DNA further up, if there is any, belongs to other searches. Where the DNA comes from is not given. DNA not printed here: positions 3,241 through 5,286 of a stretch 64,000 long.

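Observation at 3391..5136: GspE/PilB-family ATPase with substituted Walker B glutamate and lost His box: probable pseudo-ATPase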

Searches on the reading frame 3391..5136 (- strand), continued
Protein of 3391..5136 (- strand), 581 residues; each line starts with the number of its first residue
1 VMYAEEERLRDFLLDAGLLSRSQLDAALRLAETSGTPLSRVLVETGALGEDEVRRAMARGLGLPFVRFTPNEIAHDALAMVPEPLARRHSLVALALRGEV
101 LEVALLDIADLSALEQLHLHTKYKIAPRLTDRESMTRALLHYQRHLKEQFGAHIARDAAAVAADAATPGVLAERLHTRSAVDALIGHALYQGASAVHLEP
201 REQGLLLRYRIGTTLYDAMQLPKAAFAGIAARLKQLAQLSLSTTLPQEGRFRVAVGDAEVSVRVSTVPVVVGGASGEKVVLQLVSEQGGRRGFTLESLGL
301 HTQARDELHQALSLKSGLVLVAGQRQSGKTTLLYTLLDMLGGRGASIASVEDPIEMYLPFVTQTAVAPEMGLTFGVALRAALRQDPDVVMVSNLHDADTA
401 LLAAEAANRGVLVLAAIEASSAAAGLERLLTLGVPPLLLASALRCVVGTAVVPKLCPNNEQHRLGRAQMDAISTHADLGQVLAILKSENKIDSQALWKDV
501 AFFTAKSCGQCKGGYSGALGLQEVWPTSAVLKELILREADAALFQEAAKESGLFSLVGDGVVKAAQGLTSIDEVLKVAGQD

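Call 82: search_protein_families(library=pfam, proteins=[L010:6347-9928:+, L010:11782-12999:+, L010:12992-13474:+, L010:13486-13962:+, L010:13896-14438:+, L010:14440-16185:+, L009:4742-5965:+, L009:5985-7799:+, L009:7803-8390:+, L009:8387-9916:+], max_evalue=0.01)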
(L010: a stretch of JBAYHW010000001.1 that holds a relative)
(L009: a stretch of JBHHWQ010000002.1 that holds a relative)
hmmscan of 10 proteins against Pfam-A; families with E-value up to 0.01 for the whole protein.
L010:6347-9928:+ (1193 aa): 1 family
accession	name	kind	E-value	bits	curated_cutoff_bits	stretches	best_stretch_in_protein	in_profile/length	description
PF18998.6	Flg_new_2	-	0.00029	21.2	23.6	2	281-348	6-70/73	Divergent InlB B-repeat domain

L010:11782-12999:+ (405 aa): 1 family
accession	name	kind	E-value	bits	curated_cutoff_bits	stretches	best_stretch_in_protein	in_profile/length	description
PF00482.28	T2SSF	-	4.8e-55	185.3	25.2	2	70-193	1-125/125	Type II secretion system (T2SS), protein F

L010:12992-13474:+ (160 aa): 2 families
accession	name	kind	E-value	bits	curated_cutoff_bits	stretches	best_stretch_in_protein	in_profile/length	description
PF07963.17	N_methyl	-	0.0011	18.9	21.2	1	11-33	4-26/27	Prokaryotic N-terminal methylation motif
PF12019.13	GspH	-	0.0093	16.9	21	0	56-155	8-108/108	Type II transport protein GspH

L010:13486-13962:+ (158 aa): 1 family
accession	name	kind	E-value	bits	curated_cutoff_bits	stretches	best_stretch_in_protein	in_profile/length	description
PF07963.17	N_methyl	-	0.0092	16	21.2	0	6-29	3-26/27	Prokaryotic N-terminal methylation motif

L010:13896-14438:+ (180 aa): 1 family
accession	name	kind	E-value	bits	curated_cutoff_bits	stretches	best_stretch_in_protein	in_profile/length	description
PF07963.17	N_methyl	-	0.0018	18.2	21.2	1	29-54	1-26/27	Prokaryotic N-terminal methylation motif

L010:14440-16185:+ (581 aa): 0 families

L009:4742-5965:+ (407 aa): 1 family
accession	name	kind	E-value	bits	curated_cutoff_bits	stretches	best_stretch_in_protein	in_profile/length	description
PF00482.28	T2SSF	-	1.4e-55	187.1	25.2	2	74-196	2-125/125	Type II secretion system (T2SS), protein F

L009:5985-7799:+ (604 aa): 5 families
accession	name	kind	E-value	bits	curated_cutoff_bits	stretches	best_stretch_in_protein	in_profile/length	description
PF13620.12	CarboxypepD_reg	-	7.4e-16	58.7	32.3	2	188-254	1-64/82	Carboxypeptidase regulatory-like domain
PF08308.17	PEGA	-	6.4e-06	26.4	20.8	0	572-599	36-63/71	PEGA domain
PF17802.7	SpaA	-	5.1e-05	23.8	23.1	0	540-591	15-74/91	Prealbumin-like fold domain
PF24107.1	DUF7382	-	0.0011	19.2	27.4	0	527-555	19-48/65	Domain of unknown function (DUF7382)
PF13715.12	CarbopepD_reg_2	-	0.0019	18.7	32.2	0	194-252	6-58/88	CarboxypepD_reg-like domain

L009:7803-8390:+ (195 aa): 1 family
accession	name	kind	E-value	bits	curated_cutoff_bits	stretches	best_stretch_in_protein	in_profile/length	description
PF07963.17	N_methyl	-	1.4e-07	31.2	21.2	1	1-26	1-26/27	Prokaryotic N-terminal methylation motif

L009:8387-9916:+ (509 aa): 0 families

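Call 83: find_encoding_contigs(protein=P0429, flank=10000, max_places=1)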
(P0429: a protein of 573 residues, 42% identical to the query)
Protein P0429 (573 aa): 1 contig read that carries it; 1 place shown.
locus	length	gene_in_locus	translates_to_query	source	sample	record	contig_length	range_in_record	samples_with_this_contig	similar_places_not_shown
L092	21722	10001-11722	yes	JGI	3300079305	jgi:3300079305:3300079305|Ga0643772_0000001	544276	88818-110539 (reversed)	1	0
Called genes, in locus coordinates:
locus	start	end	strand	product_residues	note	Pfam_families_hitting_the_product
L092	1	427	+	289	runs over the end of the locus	PF01040:UbiA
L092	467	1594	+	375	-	PF01078:Mg_chelatase (faint), PF05496:RuvB_N, PF00158:Sigma54_activat (faint), PF00004:AAA, PF07728:AAA_5, PF13173:AAA_14 (weak), PF16193:AAA_assoc_2, PF12002:MgsA_C, +2 more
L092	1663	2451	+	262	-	PF02899:Phage_int_SAM_1 (weak), PF00589:Phage_integrase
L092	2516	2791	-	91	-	PF00216:Bac_DNA_binding, PF18291:HU-HIG (weak)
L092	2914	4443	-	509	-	PF12072:RNase_Y_N, PF00013:KH_1 (weak), PF01966:HD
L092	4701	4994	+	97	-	-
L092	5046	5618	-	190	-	PF00574:CLP_protease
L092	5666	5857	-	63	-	-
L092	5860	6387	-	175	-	PF00719:Pyrophosphatase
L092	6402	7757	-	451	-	PF08529:NusA_N, PF00575:S1, PF13184:KH_NusA_1st, PF26594:KH_NusA_2nd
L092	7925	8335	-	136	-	-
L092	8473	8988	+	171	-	PF13489:Methyltransf_23 (weak), PF13649:Methyltransf_25 (weak)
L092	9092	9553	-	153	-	-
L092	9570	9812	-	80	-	-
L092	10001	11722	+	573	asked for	PF05157:MshEN, PF00437:T2SSE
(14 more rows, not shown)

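Call 84: find_encoding_contigs(protein=P0080, flank=10000, max_places=1)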
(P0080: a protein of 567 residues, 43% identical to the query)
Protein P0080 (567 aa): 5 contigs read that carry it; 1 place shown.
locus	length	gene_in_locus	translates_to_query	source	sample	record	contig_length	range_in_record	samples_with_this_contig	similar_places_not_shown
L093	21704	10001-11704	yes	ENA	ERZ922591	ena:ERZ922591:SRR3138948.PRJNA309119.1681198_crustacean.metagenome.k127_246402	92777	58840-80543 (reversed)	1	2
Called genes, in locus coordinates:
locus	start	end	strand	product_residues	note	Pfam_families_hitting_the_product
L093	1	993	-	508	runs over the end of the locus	PF12072:RNase_Y_N, PF00013:KH_1 (weak), PF01966:HD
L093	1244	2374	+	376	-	PF01078:Mg_chelatase (faint), PF05496:RuvB_N, PF13191:AAA_16 (faint), PF00004:AAA, PF07728:AAA_5 (weak), PF13173:AAA_14 (weak), PF16193:AAA_assoc_2, PF12002:MgsA_C, +1 more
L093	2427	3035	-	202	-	PF00574:CLP_protease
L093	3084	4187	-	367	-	PF05697:Trigger_N, PF05698:Trigger_C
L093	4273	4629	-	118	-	-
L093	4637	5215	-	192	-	-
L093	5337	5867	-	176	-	PF00719:Pyrophosphatase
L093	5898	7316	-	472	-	PF08529:NusA_N, PF00575:S1 (weak), PF13184:KH_NusA_1st, PF26594:KH_NusA_2nd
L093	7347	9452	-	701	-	PF05231:MASE1, PF00512:HisKA, PF02518:HATPase_c, PF00072:Response_reg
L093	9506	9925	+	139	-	PF00293:NUDIX (weak)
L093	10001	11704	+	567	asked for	PF05157:MshEN, PF00437:T2SSE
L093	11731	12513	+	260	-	PF00121:TIM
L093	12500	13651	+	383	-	PF00162:PGK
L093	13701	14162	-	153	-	PF11969:DcpS_C, PF01230:HIT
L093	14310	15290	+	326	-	PF24299:DUF7483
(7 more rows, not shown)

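Call 94: search_protein_families(library=ncbifam, proteins=[L010:9992-11761:+, L009:2094-3830:+, P0019, P0010, P0078, P0421, P0429], max_evalue=1e-30)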
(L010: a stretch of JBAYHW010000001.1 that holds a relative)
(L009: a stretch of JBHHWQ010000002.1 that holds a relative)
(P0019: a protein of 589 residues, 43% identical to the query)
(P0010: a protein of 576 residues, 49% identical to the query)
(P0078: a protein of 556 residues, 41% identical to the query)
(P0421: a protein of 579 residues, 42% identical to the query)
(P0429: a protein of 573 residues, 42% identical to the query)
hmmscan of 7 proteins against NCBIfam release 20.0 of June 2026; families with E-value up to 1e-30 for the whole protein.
L010:9992-11761:+ (589 aa): 6 families
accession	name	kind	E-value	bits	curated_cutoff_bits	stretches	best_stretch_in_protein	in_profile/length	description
TIGR02538.1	type_IV_pilB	equivalog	8.2e-156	519.9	675.65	1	11-588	2-563/564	type IV-A pilus assembly ATPase PilB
TIGR02533.1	type_II_gspE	equivalog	3.3e-151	504.3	630.25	1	83-586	4-485/486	type II secretion system ATPase GspE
NF007755.0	PRK10436.1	equivalog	1e-124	416.8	617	1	176-587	70-459/465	type II secretion system protein GspE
NF053534.1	T4PilAsmATPsTfpB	equivalog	1.1e-120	403.8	850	1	177-587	187-582/584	type IV pilus assembly ATPase TfpB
NF041000.1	ATPase_ComGA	equivalog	2.5e-76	256.2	300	1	197-462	2-266/267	competence type IV pilus ATPase ComGA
TIGR01420.1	pilT_fam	subfamily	5.6e-51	173.8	319.1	1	196-470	3-276/343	PilT/PilU family type 4a pilus ATPase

L009:2094-3830:+ (578 aa): 6 families
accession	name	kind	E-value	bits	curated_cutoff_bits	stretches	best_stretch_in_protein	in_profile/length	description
TIGR02538.1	type_IV_pilB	equivalog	4.7e-162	540.5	675.65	1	8-577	2-563/564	type IV-A pilus assembly ATPase PilB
TIGR02533.1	type_II_gspE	equivalog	9.3e-157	522.6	630.25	1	80-575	4-485/486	type II secretion system ATPase GspE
NF007755.0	PRK10436.1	equivalog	4.9e-130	434.3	617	1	90-576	19-459/465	type II secretion system protein GspE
NF053534.1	T4PilAsmATPsTfpB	equivalog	2.8e-128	428.8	850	1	34-576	50-582/584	type IV pilus assembly ATPase TfpB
NF041000.1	ATPase_ComGA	equivalog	7.8e-75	251.3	300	1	186-451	2-266/267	competence type IV pilus ATPase ComGA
TIGR01420.1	pilT_fam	subfamily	1.6e-55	188.7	319.1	1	185-453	3-271/343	PilT/PilU family type 4a pilus ATPase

P0019 (589 aa): 6 families
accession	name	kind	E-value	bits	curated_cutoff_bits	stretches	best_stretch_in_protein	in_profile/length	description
TIGR02533.1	type_II_gspE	equivalog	1.3e-156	522.1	630.25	1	80-585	4-485/486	type II secretion system ATPase GspE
TIGR02538.1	type_IV_pilB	equivalog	5.3e-155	517.2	675.65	1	8-586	2-562/564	type IV-A pilus assembly ATPase PilB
NF007755.0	PRK10436.1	equivalog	2e-129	432.3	617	1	173-586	68-459/465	type II secretion system protein GspE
NF053534.1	T4PilAsmATPsTfpB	equivalog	1.1e-121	407.1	850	1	183-586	194-582/584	type IV pilus assembly ATPase TfpB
NF041000.1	ATPase_ComGA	equivalog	6.4e-77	258.1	300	1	196-461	2-266/267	competence type IV pilus ATPase ComGA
TIGR01420.1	pilT_fam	subfamily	1.9e-50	172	319.1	1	195-461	3-269/343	PilT/PilU family type 4a pilus ATPase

P0010 (576 aa): 5 families
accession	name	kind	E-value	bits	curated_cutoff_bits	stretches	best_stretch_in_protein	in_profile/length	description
TIGR02538.1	type_IV_pilB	equivalog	3.8e-88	296.5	675.65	1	8-565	2-551/564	type IV-A pilus assembly ATPase PilB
TIGR02533.1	type_II_gspE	equivalog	1.1e-81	275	630.25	1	78-566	2-476/486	type II secretion system ATPase GspE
NF007755.0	PRK10436.1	equivalog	5.1e-70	236.4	617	1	83-564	12-447/465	type II secretion system protein GspE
NF053534.1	T4PilAsmATPsTfpB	equivalog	2e-69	234.5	850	1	37-565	53-571/584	type IV pilus assembly ATPase TfpB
NF041000.1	ATPase_ComGA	equivalog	2.8e-42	144.5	300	1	187-451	3-266/267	competence type IV pilus ATPase ComGA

P0078 (556 aa): 4 families
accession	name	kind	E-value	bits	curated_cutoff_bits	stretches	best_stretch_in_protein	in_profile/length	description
NF007755.0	PRK10436.1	equivalog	1.4e-63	215.2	617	1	84-552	13-459/465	type II secretion system protein GspE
TIGR02538.1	type_IV_pilB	equivalog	2.2e-62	211.5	675.65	1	159-550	184-560/564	type IV-A pilus assembly ATPase PilB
TIGR02533.1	type_II_gspE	equivalog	1.5e-55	188.8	630.25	1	159-550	112-484/486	type II secretion system ATPase GspE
NF053534.1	T4PilAsmATPsTfpB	equivalog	2.2e-46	158.4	850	1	151-552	196-582/584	type IV pilus assembly ATPase TfpB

P0421 (579 aa): 6 families
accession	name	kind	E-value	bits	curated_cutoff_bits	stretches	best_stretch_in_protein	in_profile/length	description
TIGR02538.1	type_IV_pilB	equivalog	7.9e-128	427.5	675.65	1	8-576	2-559/564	type IV-A pilus assembly ATPase PilB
TIGR02533.1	type_II_gspE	equivalog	1.8e-120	402.9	630.25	1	81-575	5-482/486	type II secretion system ATPase GspE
NF007755.0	PRK10436.1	equivalog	6.4e-107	358.1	617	1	85-576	14-456/465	type II secretion system protein GspE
NF053534.1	T4PilAsmATPsTfpB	equivalog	3e-94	316.5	850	1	177-575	195-578/584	type IV pilus assembly ATPase TfpB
NF041000.1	ATPase_ComGA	equivalog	3.1e-66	223.1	300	1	189-453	2-265/267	competence type IV pilus ATPase ComGA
TIGR01420.1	pilT_fam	subfamily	5.2e-42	144.3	319.1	1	188-464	3-279/343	PilT/PilU family type 4a pilus ATPase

P0429 (573 aa): 6 families
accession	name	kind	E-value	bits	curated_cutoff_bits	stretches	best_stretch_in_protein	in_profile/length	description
TIGR02538.1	type_IV_pilB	equivalog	2.8e-141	471.9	675.65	1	8-572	2-562/564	type IV-A pilus assembly ATPase PilB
TIGR02533.1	type_II_gspE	equivalog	7.5e-140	466.8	630.25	1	84-572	8-486/486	type II secretion system ATPase GspE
NF007755.0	PRK10436.1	equivalog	2e-115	386.1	617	1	164-572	73-459/465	type II secretion system protein GspE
NF053534.1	T4PilAsmATPsTfpB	equivalog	3.8e-112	375.6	850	1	166-572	191-582/584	type IV pilus assembly ATPase TfpB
NF041000.1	ATPase_ComGA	equivalog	2.4e-74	249.7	300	1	182-447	2-266/267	competence type IV pilus ATPase ComGA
TIGR01420.1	pilT_fam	subfamily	3.7e-49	167.8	319.1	1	181-456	3-278/343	PilT/PilU family type 4a pilus ATPase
